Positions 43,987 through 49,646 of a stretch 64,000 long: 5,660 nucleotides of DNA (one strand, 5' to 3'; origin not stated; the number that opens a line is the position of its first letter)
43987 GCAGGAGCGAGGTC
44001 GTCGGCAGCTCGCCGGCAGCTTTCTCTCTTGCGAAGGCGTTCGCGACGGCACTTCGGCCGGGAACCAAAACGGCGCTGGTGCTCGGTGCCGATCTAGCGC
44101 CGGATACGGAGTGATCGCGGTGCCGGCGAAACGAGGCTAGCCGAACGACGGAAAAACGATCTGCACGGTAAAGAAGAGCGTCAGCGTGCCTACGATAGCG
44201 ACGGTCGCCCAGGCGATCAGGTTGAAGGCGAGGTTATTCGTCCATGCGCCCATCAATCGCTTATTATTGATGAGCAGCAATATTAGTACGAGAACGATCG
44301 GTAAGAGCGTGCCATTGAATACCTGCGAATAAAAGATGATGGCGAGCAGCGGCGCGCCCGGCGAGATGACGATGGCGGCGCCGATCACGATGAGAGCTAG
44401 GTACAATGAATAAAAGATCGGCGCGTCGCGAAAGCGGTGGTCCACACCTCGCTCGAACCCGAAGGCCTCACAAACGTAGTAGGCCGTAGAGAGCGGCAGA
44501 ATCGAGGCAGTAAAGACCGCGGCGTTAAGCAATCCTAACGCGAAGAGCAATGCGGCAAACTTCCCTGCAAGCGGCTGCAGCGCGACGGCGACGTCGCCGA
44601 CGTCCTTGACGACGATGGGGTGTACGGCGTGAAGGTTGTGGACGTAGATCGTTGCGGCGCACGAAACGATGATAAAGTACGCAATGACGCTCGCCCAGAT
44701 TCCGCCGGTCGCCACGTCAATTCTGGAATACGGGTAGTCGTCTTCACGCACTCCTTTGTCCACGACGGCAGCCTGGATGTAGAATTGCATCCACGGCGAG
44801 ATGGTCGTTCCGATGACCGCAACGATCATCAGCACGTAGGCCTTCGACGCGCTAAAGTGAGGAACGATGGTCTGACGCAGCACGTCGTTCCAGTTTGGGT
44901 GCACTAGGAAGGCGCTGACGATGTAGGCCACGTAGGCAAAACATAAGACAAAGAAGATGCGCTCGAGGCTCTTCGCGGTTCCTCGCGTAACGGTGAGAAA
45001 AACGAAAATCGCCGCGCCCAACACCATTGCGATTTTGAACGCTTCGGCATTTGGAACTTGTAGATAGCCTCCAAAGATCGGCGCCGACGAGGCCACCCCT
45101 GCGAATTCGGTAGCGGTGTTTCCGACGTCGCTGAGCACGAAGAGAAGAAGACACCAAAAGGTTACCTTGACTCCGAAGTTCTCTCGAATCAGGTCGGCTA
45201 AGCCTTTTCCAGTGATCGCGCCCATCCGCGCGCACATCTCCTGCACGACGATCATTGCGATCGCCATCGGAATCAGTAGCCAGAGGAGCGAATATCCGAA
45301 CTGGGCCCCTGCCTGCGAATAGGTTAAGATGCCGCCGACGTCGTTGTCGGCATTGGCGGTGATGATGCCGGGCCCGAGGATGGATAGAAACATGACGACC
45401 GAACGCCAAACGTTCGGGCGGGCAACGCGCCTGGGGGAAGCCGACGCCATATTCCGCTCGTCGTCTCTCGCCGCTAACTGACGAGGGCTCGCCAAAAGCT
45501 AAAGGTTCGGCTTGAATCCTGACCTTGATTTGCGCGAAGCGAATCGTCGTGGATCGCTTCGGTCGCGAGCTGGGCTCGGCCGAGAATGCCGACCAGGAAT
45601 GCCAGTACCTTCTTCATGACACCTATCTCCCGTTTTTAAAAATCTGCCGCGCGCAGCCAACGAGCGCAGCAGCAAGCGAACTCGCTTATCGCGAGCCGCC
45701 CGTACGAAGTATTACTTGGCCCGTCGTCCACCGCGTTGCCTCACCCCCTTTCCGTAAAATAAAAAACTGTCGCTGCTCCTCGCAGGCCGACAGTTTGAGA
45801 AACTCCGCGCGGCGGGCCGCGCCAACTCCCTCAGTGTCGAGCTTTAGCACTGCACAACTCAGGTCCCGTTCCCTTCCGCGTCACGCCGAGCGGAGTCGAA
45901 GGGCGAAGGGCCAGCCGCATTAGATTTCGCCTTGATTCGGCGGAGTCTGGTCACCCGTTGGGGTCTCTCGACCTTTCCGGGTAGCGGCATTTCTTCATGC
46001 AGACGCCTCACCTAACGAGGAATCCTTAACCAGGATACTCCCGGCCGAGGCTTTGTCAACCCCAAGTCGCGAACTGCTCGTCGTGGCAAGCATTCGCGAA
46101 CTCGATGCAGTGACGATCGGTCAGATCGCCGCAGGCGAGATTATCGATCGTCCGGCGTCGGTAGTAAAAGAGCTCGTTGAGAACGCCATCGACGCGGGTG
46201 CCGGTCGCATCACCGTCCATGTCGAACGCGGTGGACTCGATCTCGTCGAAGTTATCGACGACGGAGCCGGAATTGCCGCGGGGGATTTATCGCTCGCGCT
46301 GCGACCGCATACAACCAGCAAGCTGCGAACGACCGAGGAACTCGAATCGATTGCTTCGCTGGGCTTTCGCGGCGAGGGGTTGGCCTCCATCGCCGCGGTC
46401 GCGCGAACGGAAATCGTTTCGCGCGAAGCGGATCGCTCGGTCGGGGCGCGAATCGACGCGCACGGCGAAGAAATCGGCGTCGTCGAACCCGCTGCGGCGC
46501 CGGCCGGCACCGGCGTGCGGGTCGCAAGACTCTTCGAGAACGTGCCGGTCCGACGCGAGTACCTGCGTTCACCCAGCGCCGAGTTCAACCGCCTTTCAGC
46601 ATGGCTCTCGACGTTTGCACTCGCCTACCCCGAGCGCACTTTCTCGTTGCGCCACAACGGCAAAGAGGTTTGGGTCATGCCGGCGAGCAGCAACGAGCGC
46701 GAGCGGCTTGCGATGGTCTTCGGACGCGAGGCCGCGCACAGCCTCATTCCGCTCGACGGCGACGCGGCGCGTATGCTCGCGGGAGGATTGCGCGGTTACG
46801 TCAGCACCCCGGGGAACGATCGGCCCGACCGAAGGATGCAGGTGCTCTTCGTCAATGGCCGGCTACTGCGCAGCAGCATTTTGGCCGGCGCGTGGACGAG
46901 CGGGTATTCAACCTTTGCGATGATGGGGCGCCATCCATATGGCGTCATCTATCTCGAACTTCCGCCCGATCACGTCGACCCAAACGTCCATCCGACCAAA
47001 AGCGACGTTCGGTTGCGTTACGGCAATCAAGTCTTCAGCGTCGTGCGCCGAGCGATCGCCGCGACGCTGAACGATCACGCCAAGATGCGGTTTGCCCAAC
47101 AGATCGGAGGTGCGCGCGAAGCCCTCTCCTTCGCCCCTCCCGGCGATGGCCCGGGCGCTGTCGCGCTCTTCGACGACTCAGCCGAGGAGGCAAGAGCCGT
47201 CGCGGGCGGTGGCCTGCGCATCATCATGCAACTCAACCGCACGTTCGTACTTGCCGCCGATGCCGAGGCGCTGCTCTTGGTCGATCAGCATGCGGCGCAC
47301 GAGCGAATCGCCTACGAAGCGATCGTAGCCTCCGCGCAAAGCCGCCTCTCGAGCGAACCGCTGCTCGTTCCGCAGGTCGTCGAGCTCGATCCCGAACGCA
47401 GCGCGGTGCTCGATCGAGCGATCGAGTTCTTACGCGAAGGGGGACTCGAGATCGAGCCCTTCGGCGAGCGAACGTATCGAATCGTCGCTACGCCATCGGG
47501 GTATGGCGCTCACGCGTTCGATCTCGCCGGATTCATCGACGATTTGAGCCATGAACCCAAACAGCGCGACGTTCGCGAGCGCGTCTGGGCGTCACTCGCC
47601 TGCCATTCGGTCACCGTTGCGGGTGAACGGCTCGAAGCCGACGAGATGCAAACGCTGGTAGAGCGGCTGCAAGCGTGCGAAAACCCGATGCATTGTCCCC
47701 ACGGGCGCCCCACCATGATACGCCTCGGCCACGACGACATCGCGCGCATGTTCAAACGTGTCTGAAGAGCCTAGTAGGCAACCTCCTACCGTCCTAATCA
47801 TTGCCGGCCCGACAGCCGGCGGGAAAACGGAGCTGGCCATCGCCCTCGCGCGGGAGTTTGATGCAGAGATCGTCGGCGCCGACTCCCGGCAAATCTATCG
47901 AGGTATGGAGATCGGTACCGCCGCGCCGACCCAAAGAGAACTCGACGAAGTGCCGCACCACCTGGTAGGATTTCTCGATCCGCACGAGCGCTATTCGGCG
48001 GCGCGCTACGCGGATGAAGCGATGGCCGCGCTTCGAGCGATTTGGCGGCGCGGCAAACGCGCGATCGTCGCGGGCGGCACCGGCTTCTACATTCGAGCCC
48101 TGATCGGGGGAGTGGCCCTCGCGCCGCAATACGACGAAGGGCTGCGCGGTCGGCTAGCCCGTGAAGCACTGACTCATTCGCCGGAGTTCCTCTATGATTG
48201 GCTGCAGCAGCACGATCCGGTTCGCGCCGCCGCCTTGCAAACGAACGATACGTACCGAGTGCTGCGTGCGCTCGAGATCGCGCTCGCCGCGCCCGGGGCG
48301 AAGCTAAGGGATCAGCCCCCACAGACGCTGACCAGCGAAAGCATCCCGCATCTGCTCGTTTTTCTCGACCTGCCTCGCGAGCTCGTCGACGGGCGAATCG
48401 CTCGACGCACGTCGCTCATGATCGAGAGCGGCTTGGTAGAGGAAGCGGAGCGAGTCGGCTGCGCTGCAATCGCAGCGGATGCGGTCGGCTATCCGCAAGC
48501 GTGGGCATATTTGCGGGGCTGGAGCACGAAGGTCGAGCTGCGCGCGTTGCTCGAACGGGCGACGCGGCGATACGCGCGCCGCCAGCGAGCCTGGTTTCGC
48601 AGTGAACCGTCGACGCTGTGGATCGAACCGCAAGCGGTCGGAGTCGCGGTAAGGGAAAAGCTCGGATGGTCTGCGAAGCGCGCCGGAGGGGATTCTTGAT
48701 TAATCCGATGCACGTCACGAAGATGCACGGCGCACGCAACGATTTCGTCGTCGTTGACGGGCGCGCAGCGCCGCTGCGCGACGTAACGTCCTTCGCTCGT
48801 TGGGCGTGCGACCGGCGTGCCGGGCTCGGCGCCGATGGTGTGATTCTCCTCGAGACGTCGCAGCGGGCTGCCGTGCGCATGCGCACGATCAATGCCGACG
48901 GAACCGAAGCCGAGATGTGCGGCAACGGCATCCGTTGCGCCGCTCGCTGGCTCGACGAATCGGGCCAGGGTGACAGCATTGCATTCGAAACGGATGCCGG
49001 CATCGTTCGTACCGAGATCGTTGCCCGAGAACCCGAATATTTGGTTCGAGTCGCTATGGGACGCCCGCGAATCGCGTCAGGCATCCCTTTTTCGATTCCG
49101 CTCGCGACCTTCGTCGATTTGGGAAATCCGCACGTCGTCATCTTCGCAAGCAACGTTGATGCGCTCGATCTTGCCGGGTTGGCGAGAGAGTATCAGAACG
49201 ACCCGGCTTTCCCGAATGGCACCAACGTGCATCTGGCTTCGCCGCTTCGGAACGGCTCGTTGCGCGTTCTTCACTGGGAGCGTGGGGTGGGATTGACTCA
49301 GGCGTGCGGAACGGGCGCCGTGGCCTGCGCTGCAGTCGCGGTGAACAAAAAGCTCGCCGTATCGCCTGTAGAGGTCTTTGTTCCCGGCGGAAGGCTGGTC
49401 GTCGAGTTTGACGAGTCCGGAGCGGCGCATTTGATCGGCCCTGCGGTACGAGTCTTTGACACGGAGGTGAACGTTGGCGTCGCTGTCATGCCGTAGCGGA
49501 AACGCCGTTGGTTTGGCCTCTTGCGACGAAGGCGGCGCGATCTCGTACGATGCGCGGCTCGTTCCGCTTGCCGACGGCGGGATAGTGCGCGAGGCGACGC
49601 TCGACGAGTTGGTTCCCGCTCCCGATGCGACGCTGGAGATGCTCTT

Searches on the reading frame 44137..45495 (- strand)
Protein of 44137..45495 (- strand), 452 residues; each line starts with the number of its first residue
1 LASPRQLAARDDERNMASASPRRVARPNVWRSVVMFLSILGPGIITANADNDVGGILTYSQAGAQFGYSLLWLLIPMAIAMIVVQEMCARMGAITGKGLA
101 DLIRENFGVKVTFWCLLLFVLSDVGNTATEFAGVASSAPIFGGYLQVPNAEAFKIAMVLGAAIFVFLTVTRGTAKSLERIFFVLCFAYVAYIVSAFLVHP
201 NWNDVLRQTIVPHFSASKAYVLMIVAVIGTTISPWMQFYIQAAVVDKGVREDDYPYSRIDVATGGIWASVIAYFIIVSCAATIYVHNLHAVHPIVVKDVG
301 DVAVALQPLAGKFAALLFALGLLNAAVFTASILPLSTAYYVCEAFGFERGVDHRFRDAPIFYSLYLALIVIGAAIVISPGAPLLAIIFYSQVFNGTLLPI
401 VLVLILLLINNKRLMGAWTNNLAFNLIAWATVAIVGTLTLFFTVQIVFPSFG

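Call 13: search_protein_families(library=pfam, proteins=[window:44137-45495:-], max_evalue=0.01)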
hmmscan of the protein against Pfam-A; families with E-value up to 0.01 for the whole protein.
window:44137-45495:- (452 aa): 1 family
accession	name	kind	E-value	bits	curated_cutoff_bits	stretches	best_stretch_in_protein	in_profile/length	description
PF01566.24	Nramp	-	2.1e-90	303.8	29.8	1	57-421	2-356/357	Natural resistance-associated macrophage protein-like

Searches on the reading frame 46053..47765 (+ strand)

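Call 13: search_protein_families(library=pfam, proteins=[window:46053-47765:+], max_evalue=0.01)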
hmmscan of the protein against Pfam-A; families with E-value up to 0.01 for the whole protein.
window:46053-47765:+ (570 aa): 4 families
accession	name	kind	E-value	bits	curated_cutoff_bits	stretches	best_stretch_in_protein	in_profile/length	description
PF08676.16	MutL_C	-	4.7e-27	94.9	25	1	391-527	1-142/142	MutL C terminal dimerisation domain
PF01119.25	DNA_mis_repair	-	3.9e-26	91.4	26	1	220-339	2-118/119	DNA mismatch repair protein, C-terminal domain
PF13589.12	HATPase_c_3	-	1.9e-11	44.6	25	1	35-136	4-105/137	Histidine kinase-, DNA gyrase B-, and HSP90-like ATPase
PF02518.31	HATPase_c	-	2.2e-08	34.9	26.4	1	32-118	4-81/111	Histidine kinase-, DNA gyrase B-, and HSP90-like ATPase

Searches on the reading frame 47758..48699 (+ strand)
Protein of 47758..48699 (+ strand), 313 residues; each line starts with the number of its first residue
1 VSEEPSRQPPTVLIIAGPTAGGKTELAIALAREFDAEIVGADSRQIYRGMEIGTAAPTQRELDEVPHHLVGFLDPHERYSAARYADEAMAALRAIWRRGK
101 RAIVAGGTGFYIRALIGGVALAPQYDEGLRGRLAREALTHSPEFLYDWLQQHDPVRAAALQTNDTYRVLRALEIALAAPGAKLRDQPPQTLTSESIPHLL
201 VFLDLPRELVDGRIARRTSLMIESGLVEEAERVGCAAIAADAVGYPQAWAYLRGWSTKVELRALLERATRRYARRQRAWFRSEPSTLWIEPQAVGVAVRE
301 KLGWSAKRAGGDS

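Call 13: search_protein_families(library=pfam, proteins=[window:47758-48699:+], max_evalue=0.01)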
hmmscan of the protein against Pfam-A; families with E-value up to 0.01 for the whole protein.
window:47758-48699:+ (313 aa): 3 families
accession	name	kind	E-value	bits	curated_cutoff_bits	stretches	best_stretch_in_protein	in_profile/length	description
PF01715.23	IPPT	-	6.4e-67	226.2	23.6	1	45-282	1-242/243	IPP transferase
PF01745.22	IPT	-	4.3e-07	30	20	1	12-64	3-55/233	Isopentenyl transferase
PF13671.12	AAA_33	-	0.002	18.9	27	0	12-73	1-59/143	AAA domain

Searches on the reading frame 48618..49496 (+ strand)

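Call 13: search_protein_families(library=pfam, proteins=[window:48618-49496:+], max_evalue=0.01)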
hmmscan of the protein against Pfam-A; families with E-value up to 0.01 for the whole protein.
window:48618-49496:+ (292 aa): 1 family
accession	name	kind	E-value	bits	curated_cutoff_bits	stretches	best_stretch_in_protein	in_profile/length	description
PF01678.24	DAP_epimerase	-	2.8e-51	173.1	34.7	2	34-151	2-119/121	Diaminopimelate epimerase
